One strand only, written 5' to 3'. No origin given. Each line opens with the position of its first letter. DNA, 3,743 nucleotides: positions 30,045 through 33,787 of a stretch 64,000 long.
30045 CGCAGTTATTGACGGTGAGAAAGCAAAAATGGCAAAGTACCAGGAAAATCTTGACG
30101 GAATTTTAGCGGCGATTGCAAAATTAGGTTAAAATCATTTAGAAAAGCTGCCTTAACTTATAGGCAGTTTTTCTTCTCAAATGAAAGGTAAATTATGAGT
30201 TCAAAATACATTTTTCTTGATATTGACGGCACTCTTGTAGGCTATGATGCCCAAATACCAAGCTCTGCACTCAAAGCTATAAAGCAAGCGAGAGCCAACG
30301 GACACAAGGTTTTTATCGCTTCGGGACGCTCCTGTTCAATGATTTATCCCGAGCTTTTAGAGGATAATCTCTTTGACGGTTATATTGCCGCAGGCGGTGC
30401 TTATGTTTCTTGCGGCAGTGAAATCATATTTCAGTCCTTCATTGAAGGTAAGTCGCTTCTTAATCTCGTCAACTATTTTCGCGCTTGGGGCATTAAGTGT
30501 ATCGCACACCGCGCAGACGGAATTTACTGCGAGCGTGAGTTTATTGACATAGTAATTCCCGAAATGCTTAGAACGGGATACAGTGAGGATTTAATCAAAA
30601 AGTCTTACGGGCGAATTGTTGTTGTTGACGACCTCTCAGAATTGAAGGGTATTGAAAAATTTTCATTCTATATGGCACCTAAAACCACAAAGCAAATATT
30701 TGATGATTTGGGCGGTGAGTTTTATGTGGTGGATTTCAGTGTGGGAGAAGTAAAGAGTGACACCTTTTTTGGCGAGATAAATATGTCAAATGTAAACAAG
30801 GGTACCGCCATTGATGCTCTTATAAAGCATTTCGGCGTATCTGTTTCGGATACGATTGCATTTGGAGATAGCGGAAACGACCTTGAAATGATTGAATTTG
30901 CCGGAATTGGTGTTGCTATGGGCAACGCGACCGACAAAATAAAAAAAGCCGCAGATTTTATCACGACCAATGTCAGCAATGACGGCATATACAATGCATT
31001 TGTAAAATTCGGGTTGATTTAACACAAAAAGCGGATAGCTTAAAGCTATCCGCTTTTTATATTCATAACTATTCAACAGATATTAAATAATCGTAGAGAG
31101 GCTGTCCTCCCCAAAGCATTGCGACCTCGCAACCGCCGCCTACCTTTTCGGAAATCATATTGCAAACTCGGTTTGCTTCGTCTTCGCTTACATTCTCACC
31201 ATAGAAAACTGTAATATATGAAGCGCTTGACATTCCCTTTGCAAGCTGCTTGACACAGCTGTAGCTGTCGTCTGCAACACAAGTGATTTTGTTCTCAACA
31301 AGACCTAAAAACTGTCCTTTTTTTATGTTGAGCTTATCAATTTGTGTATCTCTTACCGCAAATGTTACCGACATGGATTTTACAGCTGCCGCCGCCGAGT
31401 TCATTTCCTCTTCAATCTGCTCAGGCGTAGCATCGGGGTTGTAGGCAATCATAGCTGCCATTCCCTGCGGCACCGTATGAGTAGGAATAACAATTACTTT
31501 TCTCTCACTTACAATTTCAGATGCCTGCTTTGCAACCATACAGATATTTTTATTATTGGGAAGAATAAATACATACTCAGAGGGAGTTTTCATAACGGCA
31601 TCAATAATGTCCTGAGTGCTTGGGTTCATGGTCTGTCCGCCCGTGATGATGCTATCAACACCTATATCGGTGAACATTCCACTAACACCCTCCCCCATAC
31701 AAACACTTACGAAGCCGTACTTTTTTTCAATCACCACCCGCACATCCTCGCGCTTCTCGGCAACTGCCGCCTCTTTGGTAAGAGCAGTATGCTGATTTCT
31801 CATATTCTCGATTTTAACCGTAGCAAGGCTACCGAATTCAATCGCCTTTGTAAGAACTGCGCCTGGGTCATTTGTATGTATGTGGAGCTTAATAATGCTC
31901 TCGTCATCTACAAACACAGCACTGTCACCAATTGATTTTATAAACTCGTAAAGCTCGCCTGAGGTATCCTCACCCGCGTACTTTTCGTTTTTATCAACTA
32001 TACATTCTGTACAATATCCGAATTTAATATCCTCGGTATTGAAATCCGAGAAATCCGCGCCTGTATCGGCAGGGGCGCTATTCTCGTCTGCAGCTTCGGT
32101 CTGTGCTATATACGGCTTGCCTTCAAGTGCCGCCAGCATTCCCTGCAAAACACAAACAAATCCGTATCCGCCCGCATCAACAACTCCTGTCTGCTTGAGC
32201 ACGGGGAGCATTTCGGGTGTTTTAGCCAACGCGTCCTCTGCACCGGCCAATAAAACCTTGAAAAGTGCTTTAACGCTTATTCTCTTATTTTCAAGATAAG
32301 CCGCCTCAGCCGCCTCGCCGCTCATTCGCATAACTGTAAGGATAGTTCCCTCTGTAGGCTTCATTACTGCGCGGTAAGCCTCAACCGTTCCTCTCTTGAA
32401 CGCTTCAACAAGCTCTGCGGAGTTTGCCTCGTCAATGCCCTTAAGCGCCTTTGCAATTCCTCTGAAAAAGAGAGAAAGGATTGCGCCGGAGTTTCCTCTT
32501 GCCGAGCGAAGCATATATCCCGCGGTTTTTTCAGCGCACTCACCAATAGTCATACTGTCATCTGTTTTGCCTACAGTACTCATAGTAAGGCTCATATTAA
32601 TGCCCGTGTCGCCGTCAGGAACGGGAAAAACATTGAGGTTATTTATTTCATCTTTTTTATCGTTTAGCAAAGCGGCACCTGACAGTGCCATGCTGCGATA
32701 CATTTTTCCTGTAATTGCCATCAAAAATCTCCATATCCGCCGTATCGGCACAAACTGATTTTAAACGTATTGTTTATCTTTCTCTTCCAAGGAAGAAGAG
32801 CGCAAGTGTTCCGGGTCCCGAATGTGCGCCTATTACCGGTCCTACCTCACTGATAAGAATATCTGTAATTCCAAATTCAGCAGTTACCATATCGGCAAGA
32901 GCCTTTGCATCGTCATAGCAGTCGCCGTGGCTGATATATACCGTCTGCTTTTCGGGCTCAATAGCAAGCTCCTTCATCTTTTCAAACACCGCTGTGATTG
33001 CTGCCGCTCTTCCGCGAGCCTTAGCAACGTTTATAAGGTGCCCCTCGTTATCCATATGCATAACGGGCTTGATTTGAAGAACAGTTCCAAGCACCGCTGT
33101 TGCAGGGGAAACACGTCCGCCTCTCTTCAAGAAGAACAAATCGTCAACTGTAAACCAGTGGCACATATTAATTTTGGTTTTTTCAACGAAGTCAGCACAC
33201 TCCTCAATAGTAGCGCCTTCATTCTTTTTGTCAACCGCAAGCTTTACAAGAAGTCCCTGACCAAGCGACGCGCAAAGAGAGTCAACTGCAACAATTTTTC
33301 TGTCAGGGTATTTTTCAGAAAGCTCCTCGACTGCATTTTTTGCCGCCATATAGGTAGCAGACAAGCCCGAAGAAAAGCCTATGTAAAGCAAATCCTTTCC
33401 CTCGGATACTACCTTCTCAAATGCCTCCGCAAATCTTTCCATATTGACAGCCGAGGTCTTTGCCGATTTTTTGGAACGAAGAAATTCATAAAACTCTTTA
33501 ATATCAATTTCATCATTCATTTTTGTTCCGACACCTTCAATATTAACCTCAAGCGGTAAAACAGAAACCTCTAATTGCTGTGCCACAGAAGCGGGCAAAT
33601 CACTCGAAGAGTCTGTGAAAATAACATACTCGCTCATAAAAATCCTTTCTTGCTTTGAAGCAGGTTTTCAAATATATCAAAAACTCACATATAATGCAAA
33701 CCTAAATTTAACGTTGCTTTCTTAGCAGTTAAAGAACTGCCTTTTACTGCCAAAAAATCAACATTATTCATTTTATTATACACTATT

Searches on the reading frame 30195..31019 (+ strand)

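Call 78: search_protein_families(library=pfam, proteins=[window:30195-31019:+], max_evalue=0.00001)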
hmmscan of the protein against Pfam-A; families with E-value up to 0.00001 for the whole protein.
window:30195-31019:+ (275 aa): 4 families
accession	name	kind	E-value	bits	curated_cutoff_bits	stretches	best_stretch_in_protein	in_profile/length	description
PF08282.18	Hydrolase_3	-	9e-56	189.9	20.9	1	6-268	1-254/255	haloacid dehalogenase-like hydrolase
PF05116.19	S6PP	-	1.1e-12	48.5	20.3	1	155-250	119-215/247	Sucrose-6F-phosphate phosphohydrolase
PF00702.32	Hydrolase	-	1.4e-07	32.6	26.4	0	168-237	131-191/191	haloacid dehalogenase-like hydrolase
PF12710.13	HAD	-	2.8e-06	28.3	27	0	185-233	133-188/189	haloacid dehalogenase-like hydrolase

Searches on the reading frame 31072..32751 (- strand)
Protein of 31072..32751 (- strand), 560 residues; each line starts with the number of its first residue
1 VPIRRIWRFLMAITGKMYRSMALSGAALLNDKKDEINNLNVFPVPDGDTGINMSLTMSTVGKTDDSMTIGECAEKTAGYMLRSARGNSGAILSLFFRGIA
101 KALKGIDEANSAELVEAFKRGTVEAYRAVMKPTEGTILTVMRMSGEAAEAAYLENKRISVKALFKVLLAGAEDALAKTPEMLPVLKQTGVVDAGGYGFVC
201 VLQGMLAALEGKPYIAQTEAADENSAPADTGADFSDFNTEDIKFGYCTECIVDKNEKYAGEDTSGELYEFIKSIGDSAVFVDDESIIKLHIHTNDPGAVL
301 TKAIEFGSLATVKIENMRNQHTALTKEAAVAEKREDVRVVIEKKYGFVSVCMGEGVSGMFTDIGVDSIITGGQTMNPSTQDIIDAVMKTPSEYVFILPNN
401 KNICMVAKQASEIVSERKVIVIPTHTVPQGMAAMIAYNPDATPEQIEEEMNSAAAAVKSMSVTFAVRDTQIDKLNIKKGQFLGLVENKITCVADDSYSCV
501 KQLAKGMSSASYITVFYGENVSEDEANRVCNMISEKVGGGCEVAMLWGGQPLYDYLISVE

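Call 78: search_protein_families(library=pfam, proteins=[window:31072-32751:-], max_evalue=0.00001)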
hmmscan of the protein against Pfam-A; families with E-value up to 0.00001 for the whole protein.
window:31072-32751:- (560 aa): 3 families
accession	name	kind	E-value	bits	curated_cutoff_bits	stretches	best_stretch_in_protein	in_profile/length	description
PF13684.11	FakA-like_C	-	7.4e-76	254.7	23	1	346-560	1-216/216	Fatty acid kinase subunit A-like, C-terminal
PF02734.22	Dak2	-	1.3e-36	126.6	27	1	43-206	1-173/174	DAK2 domain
PF21645.3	FakA-like_M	-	1.3e-26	92.6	24.9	1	243-322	1-78/80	Fatty acid kinase subunit A-like, middle domain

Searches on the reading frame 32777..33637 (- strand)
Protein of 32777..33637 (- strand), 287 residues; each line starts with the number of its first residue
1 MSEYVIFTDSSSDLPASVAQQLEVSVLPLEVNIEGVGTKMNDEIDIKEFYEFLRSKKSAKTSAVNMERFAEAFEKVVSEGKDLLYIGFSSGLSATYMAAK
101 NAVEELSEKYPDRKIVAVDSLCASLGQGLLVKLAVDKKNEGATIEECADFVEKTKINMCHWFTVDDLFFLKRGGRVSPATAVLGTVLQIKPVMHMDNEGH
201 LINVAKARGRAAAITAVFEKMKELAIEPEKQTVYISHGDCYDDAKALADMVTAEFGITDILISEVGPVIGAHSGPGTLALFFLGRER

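Call 78: search_protein_families(library=pfam, proteins=[window:32777-33637:-], max_evalue=0.00001)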
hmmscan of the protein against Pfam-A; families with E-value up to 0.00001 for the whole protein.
window:32777-33637:- (287 aa): 1 family
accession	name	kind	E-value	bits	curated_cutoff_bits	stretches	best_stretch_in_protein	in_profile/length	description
PF02645.21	DegV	-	2.9e-78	263.5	27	1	5-283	3-278/280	Uncharacterised protein, DegV family COG1307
